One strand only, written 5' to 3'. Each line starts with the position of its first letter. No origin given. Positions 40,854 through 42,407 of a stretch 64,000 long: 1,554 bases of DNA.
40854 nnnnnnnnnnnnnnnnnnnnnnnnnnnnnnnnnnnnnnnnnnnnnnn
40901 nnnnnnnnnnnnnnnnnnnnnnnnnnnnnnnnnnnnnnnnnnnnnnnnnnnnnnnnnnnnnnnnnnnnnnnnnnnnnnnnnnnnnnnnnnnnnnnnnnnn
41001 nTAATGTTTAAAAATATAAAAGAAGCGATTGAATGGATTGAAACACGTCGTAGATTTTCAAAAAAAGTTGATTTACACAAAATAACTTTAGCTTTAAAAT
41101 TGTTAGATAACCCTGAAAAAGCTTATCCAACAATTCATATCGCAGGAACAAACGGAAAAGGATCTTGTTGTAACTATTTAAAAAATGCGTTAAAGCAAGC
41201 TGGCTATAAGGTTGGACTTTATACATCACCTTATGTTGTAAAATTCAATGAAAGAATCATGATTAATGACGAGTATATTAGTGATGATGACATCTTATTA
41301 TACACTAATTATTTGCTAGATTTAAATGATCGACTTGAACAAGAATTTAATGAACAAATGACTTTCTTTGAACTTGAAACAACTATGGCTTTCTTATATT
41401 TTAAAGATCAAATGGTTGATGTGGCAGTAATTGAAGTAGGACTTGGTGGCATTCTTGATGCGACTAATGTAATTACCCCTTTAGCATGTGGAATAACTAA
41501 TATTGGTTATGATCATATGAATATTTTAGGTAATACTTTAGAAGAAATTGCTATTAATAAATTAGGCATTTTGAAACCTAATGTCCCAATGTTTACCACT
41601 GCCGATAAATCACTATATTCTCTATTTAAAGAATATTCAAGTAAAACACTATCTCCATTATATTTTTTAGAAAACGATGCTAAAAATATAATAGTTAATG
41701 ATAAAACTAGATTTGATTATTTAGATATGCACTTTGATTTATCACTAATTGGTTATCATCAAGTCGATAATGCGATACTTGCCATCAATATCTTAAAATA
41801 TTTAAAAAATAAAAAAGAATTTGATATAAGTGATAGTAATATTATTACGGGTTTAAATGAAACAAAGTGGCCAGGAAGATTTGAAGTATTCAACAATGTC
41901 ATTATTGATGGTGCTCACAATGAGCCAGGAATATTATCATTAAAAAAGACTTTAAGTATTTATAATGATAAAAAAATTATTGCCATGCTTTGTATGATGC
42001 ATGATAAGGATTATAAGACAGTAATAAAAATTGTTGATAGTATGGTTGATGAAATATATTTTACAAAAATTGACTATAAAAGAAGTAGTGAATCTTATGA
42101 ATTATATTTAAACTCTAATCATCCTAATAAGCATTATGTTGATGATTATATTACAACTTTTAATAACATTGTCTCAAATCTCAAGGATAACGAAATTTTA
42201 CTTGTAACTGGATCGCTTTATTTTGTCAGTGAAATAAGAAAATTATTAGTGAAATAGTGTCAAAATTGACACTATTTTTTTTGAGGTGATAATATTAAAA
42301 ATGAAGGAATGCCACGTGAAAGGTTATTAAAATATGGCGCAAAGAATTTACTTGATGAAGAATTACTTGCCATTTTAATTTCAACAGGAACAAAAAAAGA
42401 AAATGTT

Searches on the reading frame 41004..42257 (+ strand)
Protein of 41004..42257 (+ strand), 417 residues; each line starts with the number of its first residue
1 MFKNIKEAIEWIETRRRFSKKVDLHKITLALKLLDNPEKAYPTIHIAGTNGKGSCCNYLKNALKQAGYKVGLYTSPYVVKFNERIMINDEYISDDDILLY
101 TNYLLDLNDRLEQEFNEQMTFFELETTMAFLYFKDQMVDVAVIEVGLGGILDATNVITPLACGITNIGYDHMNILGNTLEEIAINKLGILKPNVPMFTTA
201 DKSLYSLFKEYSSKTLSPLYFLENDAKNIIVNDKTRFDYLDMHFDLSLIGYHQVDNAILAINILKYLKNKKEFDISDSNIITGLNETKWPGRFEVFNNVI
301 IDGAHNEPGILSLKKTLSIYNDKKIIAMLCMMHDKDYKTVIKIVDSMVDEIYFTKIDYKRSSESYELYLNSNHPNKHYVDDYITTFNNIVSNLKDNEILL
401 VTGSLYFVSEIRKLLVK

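Call 83: search_protein_families(library=ncbifam, proteins=[window:41004-42257:+], max_evalue=1e-10)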
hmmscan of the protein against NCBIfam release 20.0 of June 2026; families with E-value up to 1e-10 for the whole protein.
window:41004-42257:+ (417 aa): 7 families
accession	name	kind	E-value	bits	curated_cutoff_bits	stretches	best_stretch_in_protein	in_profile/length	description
TIGR01499.1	folC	subfamily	9.7e-114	380.8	162.65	1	24-415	1-400/400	bifunctional protein FolC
NF047860.1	Tet-DihydfolSynFolCMyb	equivalog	3.4e-53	181.2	700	1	23-194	45-216/468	bifunctional tetrahydrofolate synthase/dihydrofolate synthase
NF008101.0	PRK10846.1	equivalog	4.9e-52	177.1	360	1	25-413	33-412/422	bifunctional tetrahydrofolate synthase/dihydrofolate synthase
TIGR02068.2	cya_phycin_syn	equivalog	3.5e-15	55.1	850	0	252-366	683-803/862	cyanophycin synthetase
TIGR01085.1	murE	subfamily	1.5e-14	53.8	257.3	0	25-92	69-136/472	UDP-N-acetylmuramyl-tripeptide synthetase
NF001126.0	PRK00139.1-4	equivalog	5.8e-14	51.5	373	1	28-337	91-382/486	UDP-N-acetylmuramoyl-L-alanyl-D-glutamate--2,6-diaminopimelate ligase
NF010628.0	PRK14022.1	equivalog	7.4e-11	41.4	536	0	165-337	207-381/483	UDP-N-acetylmuramoyl-L-alanyl-D-glutamate--L-lysine ligase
